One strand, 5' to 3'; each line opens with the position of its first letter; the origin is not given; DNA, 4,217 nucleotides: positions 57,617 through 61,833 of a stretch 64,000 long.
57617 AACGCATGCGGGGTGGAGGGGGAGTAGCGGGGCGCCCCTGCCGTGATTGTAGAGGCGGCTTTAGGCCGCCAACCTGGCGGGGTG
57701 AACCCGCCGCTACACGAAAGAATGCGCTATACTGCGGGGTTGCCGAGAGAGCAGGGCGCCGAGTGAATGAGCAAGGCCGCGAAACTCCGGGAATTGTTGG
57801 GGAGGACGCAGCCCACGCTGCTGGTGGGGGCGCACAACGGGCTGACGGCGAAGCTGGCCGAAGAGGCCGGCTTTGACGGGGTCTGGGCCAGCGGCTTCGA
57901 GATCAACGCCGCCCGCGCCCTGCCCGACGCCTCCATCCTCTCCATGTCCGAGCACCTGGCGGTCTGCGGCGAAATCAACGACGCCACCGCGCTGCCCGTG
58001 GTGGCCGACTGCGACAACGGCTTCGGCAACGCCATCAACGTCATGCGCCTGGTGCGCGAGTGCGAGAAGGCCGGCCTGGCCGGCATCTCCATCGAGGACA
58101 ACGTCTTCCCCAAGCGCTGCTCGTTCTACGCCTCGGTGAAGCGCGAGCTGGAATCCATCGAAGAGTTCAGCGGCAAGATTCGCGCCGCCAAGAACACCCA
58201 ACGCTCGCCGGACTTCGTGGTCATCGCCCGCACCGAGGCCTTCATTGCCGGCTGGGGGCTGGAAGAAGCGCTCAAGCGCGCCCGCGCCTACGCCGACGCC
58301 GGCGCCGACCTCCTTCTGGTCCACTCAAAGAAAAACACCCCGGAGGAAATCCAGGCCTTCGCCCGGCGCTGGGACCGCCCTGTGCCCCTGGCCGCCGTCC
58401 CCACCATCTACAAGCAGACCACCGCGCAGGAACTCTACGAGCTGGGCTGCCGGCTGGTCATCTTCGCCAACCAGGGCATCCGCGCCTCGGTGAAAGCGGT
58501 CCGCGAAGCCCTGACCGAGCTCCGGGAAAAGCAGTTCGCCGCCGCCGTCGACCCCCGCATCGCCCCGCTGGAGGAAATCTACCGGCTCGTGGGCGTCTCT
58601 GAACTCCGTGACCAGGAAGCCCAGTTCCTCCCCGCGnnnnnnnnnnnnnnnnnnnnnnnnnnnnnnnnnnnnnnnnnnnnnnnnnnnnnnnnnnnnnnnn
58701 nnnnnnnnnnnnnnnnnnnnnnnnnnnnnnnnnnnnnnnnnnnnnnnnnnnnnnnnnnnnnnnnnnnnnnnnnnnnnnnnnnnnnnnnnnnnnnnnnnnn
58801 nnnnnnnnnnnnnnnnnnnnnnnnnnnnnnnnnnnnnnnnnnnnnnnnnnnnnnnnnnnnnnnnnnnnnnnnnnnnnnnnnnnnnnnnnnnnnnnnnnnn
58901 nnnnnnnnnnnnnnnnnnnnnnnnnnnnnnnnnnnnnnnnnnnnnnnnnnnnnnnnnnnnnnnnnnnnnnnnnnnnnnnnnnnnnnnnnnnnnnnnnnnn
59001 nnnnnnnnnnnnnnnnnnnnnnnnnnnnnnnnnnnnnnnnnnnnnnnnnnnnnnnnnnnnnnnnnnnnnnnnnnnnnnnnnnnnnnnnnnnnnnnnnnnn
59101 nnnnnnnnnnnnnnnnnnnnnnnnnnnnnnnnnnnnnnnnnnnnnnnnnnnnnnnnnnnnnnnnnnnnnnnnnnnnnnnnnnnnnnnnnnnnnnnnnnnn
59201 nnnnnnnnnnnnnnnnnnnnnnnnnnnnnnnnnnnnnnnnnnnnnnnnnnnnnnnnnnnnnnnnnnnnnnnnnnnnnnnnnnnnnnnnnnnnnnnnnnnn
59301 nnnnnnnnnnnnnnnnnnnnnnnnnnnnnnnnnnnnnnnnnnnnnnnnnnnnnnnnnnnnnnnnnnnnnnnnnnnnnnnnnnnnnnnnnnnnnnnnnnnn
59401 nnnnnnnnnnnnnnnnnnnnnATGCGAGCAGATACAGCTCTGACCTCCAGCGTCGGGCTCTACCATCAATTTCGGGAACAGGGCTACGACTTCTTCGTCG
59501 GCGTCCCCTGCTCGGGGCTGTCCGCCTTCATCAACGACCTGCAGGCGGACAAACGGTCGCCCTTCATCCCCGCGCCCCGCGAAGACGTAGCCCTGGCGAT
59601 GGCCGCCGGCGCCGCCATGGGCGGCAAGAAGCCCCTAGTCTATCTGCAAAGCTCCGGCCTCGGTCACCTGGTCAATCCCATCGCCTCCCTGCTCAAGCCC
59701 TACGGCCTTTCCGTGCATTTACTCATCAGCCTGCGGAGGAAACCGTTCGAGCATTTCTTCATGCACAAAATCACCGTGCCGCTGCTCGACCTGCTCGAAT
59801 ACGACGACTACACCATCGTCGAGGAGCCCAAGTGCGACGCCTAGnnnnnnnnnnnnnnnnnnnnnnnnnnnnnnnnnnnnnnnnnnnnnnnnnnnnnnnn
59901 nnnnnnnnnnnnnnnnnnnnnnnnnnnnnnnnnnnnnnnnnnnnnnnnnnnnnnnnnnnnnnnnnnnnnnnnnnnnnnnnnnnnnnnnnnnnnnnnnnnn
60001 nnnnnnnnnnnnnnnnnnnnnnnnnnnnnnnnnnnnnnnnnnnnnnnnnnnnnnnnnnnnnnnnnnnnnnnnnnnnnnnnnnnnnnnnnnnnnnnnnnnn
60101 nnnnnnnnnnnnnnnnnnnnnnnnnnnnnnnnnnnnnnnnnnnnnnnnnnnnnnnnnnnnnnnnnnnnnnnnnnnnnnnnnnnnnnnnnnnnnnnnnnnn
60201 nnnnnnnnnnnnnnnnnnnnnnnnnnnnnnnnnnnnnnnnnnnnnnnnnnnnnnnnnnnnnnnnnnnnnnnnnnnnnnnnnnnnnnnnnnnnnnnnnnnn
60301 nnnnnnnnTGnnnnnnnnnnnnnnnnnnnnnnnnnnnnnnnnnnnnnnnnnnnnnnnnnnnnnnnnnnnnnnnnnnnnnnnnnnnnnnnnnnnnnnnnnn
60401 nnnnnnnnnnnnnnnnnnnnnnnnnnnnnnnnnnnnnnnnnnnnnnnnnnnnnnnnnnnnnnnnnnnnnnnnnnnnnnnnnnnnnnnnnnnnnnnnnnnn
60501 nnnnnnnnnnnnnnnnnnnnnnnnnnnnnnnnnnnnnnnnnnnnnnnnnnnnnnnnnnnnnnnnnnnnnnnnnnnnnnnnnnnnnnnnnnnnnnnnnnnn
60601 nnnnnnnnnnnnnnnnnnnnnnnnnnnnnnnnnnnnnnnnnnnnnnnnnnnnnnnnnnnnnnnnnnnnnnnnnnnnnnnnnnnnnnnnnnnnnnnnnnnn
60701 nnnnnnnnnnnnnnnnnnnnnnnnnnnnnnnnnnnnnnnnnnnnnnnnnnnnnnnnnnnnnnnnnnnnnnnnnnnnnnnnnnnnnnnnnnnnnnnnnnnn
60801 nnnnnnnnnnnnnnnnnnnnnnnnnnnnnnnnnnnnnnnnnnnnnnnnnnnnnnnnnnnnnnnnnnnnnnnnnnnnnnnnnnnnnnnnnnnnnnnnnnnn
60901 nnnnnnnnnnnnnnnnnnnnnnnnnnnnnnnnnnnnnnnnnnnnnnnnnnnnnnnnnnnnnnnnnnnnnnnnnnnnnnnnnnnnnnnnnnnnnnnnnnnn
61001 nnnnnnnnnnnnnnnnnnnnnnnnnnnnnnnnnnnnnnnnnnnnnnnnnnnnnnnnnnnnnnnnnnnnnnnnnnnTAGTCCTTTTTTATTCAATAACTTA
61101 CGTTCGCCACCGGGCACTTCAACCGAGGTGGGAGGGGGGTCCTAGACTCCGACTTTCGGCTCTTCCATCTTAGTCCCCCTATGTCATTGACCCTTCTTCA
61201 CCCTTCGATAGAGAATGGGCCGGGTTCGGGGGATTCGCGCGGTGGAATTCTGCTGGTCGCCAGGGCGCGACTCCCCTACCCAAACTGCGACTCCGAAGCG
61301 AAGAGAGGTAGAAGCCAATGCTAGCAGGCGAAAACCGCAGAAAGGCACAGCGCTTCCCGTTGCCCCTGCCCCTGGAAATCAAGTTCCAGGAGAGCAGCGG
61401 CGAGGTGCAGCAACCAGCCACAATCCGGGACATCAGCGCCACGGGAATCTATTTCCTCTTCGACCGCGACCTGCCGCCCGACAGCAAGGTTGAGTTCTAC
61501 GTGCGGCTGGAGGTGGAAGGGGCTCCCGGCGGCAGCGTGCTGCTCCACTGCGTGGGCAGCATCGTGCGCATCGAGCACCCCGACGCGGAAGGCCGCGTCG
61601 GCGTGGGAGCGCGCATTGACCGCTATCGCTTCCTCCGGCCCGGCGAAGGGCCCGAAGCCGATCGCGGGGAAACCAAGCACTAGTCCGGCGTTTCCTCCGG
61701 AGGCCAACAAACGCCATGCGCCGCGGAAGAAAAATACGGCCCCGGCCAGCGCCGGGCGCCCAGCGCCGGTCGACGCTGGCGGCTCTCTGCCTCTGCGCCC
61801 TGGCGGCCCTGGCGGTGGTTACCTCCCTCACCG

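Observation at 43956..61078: PepM-type head-group cluster with four nucleotidyltransferase-like domains and no aminotransferase or dehydrogenase step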

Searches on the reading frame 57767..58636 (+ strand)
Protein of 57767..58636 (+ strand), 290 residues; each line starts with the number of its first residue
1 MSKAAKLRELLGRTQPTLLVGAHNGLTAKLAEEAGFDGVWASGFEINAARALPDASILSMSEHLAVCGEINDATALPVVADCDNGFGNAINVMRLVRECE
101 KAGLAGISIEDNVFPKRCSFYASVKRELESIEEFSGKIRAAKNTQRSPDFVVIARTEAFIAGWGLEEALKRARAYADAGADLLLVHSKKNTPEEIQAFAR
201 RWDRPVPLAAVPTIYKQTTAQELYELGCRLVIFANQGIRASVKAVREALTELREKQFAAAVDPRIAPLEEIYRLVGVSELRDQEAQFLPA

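Call 49: search_protein_representatives(protein=window:57767-58636:+)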
Query: 290 residues. Proteins with E-value up to 0.001 (for the whole library): 9378; up to 1e-10: 4865; up to 1e-30: 973. The best 150 are listed.
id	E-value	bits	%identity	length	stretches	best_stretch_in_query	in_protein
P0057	2.6e-118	410.8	64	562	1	3-289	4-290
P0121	6.0e-116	403.1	65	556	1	2-290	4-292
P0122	5.5e-106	370.4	59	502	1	2-289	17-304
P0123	1.3e-99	349.6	58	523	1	2-288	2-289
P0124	7.4e-98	343.8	56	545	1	4-289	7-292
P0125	8.4e-96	337.1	57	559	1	2-289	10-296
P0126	4.4e-90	318.3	58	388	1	15-279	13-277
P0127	7.7e-90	317.5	55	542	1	6-289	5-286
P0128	2.7e-87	309.1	53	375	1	7-288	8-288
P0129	1.4e-86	306.8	53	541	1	3-289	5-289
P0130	1.8e-86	306.5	52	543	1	1-288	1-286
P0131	4.4e-86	305.2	50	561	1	2-288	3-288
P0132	3.6e-85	302.2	51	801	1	1-287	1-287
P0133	4.4e-85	301.9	52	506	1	2-288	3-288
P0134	6.7e-83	294.8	53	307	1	4-290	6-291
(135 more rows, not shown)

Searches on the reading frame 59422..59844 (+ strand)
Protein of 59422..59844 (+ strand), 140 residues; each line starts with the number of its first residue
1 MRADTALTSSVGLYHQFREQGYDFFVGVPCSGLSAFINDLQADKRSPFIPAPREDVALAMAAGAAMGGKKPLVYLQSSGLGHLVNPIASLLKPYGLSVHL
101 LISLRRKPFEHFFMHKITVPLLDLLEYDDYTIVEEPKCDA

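Call 5: search_protein_families(library=pfam, proteins=[window:59422-59844:+], max_evalue=0.01)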
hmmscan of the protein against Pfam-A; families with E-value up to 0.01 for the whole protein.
window:59422-59844:+ (140 aa): 1 family
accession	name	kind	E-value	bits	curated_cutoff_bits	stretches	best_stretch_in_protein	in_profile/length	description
PF02776.23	TPP_enzyme_N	-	3.7e-07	30.4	26.8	1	13-98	7-91/119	Thiamine pyrophosphate enzyme, N-terminal TPP binding domain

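Call 7: search_protein_families(library=ncbifam, proteins=[window:59422-59844:+], max_evalue=0.01)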
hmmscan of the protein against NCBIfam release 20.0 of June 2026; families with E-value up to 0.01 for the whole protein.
window:59422-59844:+ (140 aa): 2 families
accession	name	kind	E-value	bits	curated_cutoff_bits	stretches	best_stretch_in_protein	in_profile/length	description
TIGR03297.1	Ppyr-DeCO2ase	equivalog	9.6e-25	87.3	312.5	1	21-135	1-124/360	phosphonopyruvate decarboxylase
TIGR03845.1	sulfopyru_alph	equivalog_domain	7.7e-21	74.7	147.95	1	13-127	4-122/160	sulfopyruvate decarboxylase subunit alpha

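Call 44: search_solved_structures(query=window:59422-59844:+, show_alignments=2, max_evalue=0.01)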
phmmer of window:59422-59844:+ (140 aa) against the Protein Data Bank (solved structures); distinct sequences matched with E-value up to 0.01: 3.
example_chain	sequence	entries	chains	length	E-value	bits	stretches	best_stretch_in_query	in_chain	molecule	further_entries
9iz3_A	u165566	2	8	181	1.5e-14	57.5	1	15-128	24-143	Putative phosphonopyruvate decarboxylase alpha subunit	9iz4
9u8q_A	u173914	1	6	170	6e-06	29.6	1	9-105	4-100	Thiamine pyrophosphate enzyme N-terminal TPP-binding domain-containing protein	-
9u8r_A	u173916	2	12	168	9.2e-06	29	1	10-105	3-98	Thiamine pyrophosphate enzyme N-terminal TPP-binding domain-containing protein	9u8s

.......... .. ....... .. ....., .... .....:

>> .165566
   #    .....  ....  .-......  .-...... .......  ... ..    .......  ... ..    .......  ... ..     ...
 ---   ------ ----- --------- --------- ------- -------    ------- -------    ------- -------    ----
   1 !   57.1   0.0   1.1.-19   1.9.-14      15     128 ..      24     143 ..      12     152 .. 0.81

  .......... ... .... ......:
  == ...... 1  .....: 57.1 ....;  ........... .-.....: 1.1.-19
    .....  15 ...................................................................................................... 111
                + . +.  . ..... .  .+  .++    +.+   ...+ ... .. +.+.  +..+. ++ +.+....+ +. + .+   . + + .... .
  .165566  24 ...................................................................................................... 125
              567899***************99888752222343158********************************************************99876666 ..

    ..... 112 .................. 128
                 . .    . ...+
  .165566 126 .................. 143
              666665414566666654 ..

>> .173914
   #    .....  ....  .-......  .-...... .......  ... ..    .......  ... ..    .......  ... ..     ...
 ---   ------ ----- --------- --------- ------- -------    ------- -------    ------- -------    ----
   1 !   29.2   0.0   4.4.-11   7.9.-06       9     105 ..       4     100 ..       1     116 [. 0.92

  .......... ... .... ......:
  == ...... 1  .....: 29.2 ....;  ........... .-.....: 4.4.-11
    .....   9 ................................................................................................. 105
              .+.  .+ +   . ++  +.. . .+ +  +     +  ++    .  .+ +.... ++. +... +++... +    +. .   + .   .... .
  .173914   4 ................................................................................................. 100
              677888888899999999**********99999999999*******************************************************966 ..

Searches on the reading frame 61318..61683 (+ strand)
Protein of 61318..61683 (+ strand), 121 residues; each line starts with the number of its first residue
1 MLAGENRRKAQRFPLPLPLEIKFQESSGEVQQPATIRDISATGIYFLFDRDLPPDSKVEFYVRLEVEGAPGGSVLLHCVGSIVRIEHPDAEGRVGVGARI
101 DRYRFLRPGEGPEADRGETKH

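Call 23: search_protein_families(library=pfam, proteins=[window:61318-61683:+], max_evalue=0.001)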
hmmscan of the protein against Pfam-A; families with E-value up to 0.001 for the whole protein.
window:61318-61683:+ (121 aa): 1 family
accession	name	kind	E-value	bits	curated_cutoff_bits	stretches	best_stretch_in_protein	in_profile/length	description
PF07238.19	PilZ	-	4.9e-10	40.1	22.5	1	6-96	1-83/102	PilZ domain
